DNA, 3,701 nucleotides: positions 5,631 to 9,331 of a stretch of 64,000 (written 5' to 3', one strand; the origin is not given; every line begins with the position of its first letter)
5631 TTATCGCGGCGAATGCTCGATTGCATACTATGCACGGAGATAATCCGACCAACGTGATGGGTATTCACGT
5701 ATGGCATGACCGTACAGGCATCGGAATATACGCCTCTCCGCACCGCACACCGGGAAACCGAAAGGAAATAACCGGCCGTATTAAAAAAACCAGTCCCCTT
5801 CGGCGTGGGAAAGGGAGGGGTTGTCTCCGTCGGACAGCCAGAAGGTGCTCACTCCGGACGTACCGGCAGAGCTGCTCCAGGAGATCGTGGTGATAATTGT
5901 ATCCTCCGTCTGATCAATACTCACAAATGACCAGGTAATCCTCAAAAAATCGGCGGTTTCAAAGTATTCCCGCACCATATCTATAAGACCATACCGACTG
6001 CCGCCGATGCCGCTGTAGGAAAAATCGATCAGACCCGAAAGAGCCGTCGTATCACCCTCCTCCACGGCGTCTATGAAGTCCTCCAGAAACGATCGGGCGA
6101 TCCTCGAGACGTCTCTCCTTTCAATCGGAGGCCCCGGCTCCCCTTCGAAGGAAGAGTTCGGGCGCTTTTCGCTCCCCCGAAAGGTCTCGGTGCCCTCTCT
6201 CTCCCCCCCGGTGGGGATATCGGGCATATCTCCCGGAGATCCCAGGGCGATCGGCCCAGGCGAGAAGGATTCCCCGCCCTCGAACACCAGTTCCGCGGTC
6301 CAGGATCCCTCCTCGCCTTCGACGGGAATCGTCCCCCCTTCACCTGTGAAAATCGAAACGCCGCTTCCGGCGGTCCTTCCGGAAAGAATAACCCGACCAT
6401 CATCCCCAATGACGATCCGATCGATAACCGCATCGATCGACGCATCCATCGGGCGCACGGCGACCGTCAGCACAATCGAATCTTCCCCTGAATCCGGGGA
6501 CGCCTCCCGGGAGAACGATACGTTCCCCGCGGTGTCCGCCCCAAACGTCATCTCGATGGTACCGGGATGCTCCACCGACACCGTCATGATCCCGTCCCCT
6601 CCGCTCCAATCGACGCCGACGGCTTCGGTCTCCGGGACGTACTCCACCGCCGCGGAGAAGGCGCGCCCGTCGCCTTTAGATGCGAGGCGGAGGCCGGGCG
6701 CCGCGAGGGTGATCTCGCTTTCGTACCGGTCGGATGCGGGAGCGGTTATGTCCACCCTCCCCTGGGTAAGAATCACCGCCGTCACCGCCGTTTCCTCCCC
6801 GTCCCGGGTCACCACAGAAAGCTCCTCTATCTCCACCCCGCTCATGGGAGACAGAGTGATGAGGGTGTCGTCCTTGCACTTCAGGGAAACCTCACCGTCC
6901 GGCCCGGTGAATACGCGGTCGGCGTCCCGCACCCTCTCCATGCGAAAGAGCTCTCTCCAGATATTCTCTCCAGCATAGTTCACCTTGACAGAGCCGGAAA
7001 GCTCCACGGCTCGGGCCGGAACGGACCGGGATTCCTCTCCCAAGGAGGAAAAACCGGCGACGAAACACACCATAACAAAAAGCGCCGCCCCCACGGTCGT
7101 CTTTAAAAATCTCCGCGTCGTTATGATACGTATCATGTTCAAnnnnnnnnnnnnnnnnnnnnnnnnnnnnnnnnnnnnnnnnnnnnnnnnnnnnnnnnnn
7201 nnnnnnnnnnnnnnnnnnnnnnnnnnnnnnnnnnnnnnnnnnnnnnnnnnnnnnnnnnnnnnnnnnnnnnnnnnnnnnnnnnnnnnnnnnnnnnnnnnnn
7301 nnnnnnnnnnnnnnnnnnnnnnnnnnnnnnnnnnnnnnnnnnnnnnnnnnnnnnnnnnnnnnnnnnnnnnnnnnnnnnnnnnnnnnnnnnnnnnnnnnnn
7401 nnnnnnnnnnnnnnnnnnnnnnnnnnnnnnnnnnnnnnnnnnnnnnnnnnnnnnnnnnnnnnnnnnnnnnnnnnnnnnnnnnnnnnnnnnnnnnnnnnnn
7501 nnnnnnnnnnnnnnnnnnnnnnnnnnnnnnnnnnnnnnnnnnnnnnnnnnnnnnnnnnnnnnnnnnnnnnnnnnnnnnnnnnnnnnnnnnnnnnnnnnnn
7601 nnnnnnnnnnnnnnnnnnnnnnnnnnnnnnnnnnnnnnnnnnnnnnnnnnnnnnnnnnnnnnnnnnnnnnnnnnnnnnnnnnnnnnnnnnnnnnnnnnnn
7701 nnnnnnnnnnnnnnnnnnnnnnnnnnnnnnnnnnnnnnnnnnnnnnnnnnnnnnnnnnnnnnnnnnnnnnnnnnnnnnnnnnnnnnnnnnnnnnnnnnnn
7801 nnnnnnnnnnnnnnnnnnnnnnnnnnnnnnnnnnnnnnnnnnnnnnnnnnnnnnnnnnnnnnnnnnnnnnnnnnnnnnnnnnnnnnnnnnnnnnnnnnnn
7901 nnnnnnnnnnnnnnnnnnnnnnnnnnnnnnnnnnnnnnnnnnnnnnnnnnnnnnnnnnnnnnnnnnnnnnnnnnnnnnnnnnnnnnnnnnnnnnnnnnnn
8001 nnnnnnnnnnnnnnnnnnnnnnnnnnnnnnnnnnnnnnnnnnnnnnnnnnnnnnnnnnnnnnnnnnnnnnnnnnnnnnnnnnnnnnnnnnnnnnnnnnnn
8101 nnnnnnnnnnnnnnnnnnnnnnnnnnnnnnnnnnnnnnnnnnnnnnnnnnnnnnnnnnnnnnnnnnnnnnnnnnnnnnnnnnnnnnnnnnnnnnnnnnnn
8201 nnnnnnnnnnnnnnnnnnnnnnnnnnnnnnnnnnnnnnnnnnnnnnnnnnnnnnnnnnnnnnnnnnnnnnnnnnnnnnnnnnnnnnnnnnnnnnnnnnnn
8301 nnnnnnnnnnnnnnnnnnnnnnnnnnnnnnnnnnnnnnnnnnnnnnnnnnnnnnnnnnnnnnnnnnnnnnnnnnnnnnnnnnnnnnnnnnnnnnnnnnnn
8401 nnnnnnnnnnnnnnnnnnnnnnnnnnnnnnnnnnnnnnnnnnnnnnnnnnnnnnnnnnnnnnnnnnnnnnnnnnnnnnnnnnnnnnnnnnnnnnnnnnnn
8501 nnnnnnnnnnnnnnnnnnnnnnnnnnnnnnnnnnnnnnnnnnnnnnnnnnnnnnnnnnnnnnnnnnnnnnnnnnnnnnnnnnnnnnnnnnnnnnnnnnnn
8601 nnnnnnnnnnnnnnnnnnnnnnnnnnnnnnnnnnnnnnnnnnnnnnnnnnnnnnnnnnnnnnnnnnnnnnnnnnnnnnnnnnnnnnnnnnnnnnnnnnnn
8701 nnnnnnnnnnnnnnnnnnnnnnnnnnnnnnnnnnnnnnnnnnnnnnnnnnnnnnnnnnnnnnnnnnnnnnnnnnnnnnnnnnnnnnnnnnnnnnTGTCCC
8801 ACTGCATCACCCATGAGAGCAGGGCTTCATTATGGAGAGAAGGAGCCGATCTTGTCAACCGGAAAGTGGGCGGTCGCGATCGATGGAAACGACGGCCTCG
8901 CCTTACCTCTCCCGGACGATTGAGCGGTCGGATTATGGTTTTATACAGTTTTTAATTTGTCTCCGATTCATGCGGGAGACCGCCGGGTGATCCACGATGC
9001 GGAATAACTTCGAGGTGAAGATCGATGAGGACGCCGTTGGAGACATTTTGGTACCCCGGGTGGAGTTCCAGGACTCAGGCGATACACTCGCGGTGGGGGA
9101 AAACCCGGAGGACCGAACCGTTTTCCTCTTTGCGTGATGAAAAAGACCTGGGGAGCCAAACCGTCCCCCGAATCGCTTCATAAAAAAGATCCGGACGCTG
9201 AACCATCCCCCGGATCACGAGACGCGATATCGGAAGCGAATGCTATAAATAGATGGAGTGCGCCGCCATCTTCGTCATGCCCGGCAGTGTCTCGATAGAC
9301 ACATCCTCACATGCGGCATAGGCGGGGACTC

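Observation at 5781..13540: Candidate undescribed envelope module: a novel roughly 550-aa OM beta-barrel paired with FecR-domain, signal-anchored proteins that lack an anti-sigma domain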

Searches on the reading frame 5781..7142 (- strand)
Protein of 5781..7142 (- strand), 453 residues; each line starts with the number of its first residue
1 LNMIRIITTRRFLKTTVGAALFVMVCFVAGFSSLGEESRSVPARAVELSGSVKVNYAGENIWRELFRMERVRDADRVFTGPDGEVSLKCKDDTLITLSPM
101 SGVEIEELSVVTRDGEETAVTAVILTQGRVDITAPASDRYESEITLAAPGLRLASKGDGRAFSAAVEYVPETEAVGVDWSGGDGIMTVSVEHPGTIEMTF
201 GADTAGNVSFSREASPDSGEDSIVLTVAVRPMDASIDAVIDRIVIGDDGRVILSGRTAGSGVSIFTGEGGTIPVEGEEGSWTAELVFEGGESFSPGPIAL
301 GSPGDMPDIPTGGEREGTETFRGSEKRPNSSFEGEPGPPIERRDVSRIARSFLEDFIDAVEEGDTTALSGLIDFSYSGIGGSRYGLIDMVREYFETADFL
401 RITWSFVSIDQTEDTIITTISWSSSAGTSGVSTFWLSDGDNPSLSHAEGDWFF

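Call 9: search_protein_families(library=pfam, proteins=[window:5781-7142:-], max_evalue=1)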
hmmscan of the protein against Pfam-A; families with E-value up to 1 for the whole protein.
window:5781-7142:- (453 aa): 1 family
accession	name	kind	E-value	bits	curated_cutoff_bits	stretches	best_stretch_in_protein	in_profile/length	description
PF04773.18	FecR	-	0.043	14.7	24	1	75-141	1-61/97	FecR protein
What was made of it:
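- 5781..7136 (-): Partner A, 451 aa from the ATG: signal sequence, FecR-like beta domain (about 38-158), beta-sandwich middle domain (about 160-299), disordered linker, then an NTF2-like domain (337-451) ending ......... FecR E=0.043, sub-threshold in Pfam (call 9).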

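Call 10: search_protein_families(library=ncbifam, proteins=[window:5781-7142:-], max_evalue=1)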
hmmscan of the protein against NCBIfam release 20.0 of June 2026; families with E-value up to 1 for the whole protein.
window:5781-7142:- (453 aa): 1 family
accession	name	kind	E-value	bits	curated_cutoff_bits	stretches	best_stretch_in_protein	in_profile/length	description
NF033682.1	retention_LapA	subfamily_domain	0.062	13.5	50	0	46-108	7-68/145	retention module-containing protein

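Call 16: find_homologous_proteins(query=window:5781-7142:-)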
Query window:5781-7142:- (453 aa): 9 proteins with E <= 0.001 among 8000 candidates.
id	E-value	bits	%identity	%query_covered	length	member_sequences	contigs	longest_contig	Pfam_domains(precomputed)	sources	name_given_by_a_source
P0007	3.1e-290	980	100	100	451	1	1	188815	-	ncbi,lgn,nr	ncbi:MAG: hypothetical protein JW885_15765 [Deltaproteobacteria bacterium]|nr:hypothetical protein [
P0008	4.4e-183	627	67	100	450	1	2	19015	-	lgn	-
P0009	6.0e-179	613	65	100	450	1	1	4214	-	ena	-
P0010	6.5e-178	610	65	100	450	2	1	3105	-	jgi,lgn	-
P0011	1.2e-171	589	63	100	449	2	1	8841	-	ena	-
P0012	1.3e-163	563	61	100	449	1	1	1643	-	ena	-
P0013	1.6e-157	543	59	100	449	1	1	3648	-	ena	-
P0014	1.4e-150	520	64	90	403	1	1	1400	-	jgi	jgi:hypothetical protein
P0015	5.4e-144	498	55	100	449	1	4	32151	-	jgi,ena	-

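Call 29: search_solved_structures(query=A2, max_evalue=10)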
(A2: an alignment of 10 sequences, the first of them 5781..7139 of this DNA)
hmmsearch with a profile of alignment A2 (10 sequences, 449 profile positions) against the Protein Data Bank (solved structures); distinct sequences matched with E-value up to 10: 10.
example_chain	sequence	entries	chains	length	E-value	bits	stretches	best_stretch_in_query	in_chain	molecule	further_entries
8pw2_A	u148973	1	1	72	0.95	11.2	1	116-171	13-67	Histone-like protein p6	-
8pw4_A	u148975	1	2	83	1.1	11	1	116-172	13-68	Histone-like protein p6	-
7bbj_H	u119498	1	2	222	1.3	10.7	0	414-430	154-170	heavy chain mAb19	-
28jw_8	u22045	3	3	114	1.3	10.7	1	33-78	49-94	50S ribosomal protein L35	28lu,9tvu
7v5j_E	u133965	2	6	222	1.6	10.5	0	414-430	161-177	0722 H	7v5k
2q88_A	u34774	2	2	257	2.1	10.1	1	72-163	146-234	Putative ABC transporter amino acid-binding protein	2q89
8dlr_H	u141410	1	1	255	3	9.5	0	140-259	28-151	Fab 4-8 heavy chain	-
6fxn_D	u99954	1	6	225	4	9.1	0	414-430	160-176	belimumab heavy chain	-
5y9j_H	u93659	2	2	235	4.5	9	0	414-430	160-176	belimumab heavy chain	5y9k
9yok_D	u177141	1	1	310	5.5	8.7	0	413-430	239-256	Fab-14 heavy chain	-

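Call 47: predict_structure(alignment_id=A2)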
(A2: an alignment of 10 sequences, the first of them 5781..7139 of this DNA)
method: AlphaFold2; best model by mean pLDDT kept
length: 452 residues; sequences in the alignment: 10
mean_pLDDT: 53.9   pTM: 0.49
mean pLDDT of the five models: 53.9, 51.8, 44.6, 44.3, 39.4
residues with pLDDT >= 90: 0; 70-90: 115; 50-70: 170; < 50: 167
segments of 3 or more residues with pLDDT < 50: 1-82, 105-120, 138-144, 295-303, 308-342, 407-412, 447-452
pLDDT, mean of each block of 10 residues (from residue 1): 23 24 20 22 23 31 33 32 52 59 48 42 61 55 52 62 70 74 78 73 70 64 78 63 77 75 68 75 72 49 46 22 22 27 61 75 77 65 67 63 52 56 54 66 53 22
secondary structure, 60 per line:
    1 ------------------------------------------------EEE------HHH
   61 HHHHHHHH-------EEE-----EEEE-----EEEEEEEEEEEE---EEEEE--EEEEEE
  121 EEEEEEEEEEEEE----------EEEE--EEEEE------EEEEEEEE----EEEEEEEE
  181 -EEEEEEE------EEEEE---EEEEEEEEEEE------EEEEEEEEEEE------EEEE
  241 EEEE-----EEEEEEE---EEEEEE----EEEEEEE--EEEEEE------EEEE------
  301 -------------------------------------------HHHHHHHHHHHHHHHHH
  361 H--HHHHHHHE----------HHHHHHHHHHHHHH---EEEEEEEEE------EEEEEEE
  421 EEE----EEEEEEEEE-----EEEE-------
elements in order: E49-51 H58-68 E76-78 E84-87 E93-104 E108-112 E115-133 E144-147 E150-154 E161-168 E173-180 E182-188 E195-199 E203-213 E220-230 E237-244 E250-256 E260-265 E270-276 E279-284 E291-294 H344-361 H364-370 H382-395 E399-407 E414-423 E428-436 E442-445
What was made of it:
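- On NTF2-like superfamily (partner C-terminal domain): The model has helices at 344-361, 364-370 and 382-395 followed by four strands (call 47).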

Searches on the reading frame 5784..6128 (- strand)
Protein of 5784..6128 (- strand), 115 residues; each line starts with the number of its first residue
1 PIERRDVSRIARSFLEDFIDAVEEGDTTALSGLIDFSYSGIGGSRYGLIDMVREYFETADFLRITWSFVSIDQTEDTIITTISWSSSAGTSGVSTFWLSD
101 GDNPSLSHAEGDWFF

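Call 89: find_related_loci(query=A5, collection=metagenome_contigs, flank=5000)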
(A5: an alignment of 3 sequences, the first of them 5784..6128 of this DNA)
Query A5 (115 aa) in metagenome_contigs; peptide patterns used: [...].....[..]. (x = any residue, [..] = any of these).
117 stretches matched a pattern; 3 encode a relative of the query (tblastn E <= 1e-3); 3 distinct loci.
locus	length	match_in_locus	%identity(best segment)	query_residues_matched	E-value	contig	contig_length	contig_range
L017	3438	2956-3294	73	3-115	7e-51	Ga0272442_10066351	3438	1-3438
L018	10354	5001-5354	67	1-115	9e-49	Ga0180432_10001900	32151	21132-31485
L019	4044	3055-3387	35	9-115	9e-15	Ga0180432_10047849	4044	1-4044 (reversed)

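Call 93: find_homologous_proteins(query=A4, max_evalue=0.001)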
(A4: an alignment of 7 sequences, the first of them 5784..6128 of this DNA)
Query A4 (7 sequences) (115 aa, profile of the alignment): 1 proteins with E <= 0.001 among 519 candidates.
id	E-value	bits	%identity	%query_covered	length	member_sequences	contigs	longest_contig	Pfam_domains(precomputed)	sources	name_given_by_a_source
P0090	4.4e-39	151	31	94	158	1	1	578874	-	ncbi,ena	-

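Call 104: search_solved_structures(query=A4, max_evalue=10)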
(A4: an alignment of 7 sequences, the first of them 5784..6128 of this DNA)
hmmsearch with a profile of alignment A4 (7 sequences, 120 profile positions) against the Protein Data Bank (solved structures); distinct sequences matched with E-value up to 10: 8.
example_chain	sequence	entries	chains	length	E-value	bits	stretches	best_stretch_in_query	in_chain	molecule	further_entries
2mfz_A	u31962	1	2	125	0.0012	22.1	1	7-75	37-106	Minor ampullate spidroin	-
6w3g_A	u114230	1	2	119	0.0047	20.2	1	5-93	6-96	Rd1NTF2_04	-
8uqf_A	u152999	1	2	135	0.009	19.2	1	4-89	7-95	designed cortisol-binding protein hcy129_mpnn5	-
8yhg_A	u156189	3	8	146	0.12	15.6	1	5-84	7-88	Sordarin/hypoxysordarin biosynthesis cluster protein G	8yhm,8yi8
8yj4_A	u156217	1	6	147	0.12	15.6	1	5-84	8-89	Sordarin/hypoxysordarin biosynthesis cluster protein G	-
8yia_A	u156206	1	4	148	0.13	15.5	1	5-84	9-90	Sordarin/hypoxysordarin biosynthesis cluster protein G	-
7xsi_B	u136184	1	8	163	0.16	15.2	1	5-83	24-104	Sordarin/hypoxysordarin biosynthesis cluster protein G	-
6w3w_A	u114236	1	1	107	0.33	14.2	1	9-57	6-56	DENOVO NTF2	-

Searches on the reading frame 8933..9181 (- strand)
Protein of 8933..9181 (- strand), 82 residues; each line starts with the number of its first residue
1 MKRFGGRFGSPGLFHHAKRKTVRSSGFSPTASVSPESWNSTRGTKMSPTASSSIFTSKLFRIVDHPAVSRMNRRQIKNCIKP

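Call 11: search_protein_families(library=pfam, proteins=[window:8933-9181:-], max_evalue=0.001)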
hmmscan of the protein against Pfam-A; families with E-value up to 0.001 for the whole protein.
window:8933-9181:- (82 aa): 0 families
